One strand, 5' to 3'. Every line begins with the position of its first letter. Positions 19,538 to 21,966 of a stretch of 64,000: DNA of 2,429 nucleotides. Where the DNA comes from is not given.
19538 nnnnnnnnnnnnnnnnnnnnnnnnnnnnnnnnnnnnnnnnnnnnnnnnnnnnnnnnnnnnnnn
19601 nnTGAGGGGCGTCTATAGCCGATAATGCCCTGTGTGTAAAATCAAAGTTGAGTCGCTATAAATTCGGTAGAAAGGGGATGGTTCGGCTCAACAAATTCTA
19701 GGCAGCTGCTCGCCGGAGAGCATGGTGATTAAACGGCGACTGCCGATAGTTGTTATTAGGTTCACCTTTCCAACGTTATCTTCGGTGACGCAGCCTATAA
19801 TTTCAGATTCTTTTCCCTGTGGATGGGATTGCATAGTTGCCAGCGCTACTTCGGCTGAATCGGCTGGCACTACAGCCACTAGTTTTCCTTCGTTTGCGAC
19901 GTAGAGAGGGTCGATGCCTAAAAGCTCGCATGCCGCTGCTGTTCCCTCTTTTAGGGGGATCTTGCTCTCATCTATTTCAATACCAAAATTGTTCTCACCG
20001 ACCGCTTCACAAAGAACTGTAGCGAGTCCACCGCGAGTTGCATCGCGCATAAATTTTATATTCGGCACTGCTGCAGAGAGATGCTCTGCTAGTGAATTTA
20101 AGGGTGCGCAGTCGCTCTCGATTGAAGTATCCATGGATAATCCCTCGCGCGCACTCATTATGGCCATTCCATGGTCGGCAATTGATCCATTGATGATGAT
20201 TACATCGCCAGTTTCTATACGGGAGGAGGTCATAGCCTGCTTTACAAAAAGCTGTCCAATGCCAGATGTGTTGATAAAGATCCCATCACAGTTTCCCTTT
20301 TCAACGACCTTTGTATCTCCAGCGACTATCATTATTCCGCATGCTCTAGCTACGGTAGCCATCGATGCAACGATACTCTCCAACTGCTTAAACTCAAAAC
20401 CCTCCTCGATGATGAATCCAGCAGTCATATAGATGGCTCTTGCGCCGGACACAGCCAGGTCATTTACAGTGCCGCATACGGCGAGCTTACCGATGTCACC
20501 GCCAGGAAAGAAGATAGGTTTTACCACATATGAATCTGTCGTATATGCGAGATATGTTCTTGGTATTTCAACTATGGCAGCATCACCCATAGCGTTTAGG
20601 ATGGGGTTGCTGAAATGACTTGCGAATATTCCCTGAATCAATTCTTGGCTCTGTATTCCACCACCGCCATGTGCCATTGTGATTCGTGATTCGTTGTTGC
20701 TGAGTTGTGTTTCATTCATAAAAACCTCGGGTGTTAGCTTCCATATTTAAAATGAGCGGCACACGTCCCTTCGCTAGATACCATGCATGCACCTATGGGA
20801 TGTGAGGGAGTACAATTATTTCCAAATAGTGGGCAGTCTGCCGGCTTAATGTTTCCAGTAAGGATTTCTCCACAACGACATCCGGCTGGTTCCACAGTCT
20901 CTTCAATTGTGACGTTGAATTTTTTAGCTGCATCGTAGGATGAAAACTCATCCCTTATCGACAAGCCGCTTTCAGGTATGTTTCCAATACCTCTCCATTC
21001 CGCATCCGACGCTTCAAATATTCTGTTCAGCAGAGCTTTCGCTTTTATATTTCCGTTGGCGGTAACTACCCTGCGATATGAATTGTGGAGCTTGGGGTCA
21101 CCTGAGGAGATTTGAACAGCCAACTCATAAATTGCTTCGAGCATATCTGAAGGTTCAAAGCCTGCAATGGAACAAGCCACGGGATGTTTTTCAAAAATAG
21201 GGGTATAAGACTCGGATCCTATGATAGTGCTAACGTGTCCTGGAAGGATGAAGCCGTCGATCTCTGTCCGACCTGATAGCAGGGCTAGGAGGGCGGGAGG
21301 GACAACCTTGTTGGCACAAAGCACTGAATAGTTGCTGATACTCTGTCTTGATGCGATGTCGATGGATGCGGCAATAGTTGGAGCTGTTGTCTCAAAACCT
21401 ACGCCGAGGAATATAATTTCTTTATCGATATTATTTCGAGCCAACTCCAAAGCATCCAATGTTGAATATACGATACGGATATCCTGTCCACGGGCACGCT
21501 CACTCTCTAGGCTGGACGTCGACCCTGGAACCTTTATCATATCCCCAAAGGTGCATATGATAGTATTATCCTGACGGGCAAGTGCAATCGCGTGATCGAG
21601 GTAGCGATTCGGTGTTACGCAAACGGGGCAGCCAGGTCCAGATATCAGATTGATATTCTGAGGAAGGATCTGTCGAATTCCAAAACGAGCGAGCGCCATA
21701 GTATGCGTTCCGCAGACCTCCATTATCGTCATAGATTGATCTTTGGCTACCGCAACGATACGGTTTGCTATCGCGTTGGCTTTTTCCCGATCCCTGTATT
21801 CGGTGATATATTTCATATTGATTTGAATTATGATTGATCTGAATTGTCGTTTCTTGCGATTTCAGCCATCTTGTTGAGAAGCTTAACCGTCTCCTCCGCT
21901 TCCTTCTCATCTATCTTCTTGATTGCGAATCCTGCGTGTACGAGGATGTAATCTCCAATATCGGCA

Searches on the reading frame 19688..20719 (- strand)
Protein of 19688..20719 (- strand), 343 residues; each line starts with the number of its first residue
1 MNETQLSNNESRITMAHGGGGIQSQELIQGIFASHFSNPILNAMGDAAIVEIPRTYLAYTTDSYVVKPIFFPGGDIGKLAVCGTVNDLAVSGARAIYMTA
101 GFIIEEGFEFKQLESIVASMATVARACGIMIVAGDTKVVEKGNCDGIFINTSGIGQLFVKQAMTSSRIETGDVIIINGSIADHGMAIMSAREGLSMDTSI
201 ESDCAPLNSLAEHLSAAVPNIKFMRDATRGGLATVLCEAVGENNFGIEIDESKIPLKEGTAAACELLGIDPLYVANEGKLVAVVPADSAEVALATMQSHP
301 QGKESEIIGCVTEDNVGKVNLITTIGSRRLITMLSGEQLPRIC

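Call 11: search_protein_families(library=pfam, proteins=[window:19688-20719:-], max_evalue=0.00001)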
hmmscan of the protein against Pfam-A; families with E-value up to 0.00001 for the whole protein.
window:19688-20719:- (343 aa): 2 families
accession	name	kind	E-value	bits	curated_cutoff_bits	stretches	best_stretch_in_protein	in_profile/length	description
PF02769.27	AIRS_C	-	3.8e-26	92.5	23.1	1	170-319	2-153/156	AIR synthase related protein, C-terminal domain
PF00586.29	AIRS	-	3.6e-22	79.3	24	1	45-156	2-111/112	AIR synthase related protein, N-terminal domain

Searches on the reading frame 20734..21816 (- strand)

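Call 11: search_protein_families(library=pfam, proteins=[window:20734-21816:-], max_evalue=0.00001)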
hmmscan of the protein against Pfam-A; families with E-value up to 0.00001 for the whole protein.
window:20734-21816:- (360 aa): 1 family
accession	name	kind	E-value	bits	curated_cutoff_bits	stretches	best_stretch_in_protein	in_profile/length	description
PF01924.21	HypD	-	1.4e-148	495.2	25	1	13-359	3-351/351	Hydrogenase formation hypA family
